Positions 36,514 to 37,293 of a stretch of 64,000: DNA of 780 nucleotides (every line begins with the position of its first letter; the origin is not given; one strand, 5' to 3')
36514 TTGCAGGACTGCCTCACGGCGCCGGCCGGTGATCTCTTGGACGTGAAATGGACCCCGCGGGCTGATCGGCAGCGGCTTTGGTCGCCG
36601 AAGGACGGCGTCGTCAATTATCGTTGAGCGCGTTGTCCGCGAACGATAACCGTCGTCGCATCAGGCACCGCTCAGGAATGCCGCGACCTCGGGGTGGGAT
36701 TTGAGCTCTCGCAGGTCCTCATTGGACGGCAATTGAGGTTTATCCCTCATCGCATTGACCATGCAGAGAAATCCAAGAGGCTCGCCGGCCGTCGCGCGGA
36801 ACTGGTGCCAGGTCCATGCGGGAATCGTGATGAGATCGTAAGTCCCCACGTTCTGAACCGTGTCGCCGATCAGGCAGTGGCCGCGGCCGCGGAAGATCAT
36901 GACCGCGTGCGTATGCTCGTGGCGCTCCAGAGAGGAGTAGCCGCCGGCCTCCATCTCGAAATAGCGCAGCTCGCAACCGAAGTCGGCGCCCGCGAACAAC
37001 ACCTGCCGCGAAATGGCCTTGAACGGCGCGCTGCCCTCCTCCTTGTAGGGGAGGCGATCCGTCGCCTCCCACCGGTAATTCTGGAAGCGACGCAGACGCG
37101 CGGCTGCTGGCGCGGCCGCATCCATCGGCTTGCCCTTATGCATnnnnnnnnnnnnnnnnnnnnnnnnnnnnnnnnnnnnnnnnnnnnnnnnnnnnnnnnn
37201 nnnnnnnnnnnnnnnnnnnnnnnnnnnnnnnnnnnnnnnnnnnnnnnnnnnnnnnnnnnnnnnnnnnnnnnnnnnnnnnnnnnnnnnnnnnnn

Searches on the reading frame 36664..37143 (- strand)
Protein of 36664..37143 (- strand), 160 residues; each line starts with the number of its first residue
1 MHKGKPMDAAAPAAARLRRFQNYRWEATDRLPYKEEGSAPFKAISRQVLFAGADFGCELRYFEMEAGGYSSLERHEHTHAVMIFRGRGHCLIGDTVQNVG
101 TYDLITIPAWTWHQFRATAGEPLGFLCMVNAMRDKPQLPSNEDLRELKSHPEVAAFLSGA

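Call 4: search_protein_families(library=pfam, proteins=[window:36664-37143:-], max_evalue=0.01)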
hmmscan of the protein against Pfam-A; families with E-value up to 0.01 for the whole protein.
seq(160 aa): 1 family
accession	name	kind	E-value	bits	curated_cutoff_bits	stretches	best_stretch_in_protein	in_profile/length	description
PF07883.17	Cupin_2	-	1.3e-10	41.3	27.2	1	61-128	2-69/70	Cupin domain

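Call 5: search_protein_families(library=ncbifam, proteins=[window:36664-37143:-], max_evalue=0.01)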
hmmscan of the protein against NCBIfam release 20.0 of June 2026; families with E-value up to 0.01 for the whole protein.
seq(160 aa): 3 families
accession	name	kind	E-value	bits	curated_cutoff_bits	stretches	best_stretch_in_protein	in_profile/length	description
TIGR02272.1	gentisate_1_2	equivalog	0.0012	17.8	442.1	1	79-118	273-312/336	gentisate 1,2-dioxygenase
TIGR03214.2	ura-cupin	equivalog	0.0039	16.7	200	1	46-134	157-246/249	(S)-ureidoglycine aminohydrolase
NF049978.1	AminoSalDhMabB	equivalog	0.0042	16.5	650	1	75-125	267-317/351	5-aminosalicylate 1,2-dioxygenase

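Call 10: search_solved_structures(query=window:36664-37143:-, show_alignments=2)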
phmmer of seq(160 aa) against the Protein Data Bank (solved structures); distinct sequences matched with E-value up to 0.001: 5.
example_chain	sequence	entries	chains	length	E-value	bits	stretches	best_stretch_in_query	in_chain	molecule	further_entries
3jzv_A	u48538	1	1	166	4.4e-57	195.7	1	18-159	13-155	uncharacterized protein Rru_A2000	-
3kgz_A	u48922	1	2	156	1.3e-50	174.7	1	23-157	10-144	Cupin 2 conserved barrel domain protein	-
3ibm_A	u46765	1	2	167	8.6e-35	123.2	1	13-155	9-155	Cupin 2, conserved barrel domain protein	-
3bu7_A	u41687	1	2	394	5e-06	29.7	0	67-118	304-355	Gentisate 1,2-dioxygenase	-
8ch4_A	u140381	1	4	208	0.00061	22.9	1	67-121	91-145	5-nitrosalicylic acid 1,2-dioxygenase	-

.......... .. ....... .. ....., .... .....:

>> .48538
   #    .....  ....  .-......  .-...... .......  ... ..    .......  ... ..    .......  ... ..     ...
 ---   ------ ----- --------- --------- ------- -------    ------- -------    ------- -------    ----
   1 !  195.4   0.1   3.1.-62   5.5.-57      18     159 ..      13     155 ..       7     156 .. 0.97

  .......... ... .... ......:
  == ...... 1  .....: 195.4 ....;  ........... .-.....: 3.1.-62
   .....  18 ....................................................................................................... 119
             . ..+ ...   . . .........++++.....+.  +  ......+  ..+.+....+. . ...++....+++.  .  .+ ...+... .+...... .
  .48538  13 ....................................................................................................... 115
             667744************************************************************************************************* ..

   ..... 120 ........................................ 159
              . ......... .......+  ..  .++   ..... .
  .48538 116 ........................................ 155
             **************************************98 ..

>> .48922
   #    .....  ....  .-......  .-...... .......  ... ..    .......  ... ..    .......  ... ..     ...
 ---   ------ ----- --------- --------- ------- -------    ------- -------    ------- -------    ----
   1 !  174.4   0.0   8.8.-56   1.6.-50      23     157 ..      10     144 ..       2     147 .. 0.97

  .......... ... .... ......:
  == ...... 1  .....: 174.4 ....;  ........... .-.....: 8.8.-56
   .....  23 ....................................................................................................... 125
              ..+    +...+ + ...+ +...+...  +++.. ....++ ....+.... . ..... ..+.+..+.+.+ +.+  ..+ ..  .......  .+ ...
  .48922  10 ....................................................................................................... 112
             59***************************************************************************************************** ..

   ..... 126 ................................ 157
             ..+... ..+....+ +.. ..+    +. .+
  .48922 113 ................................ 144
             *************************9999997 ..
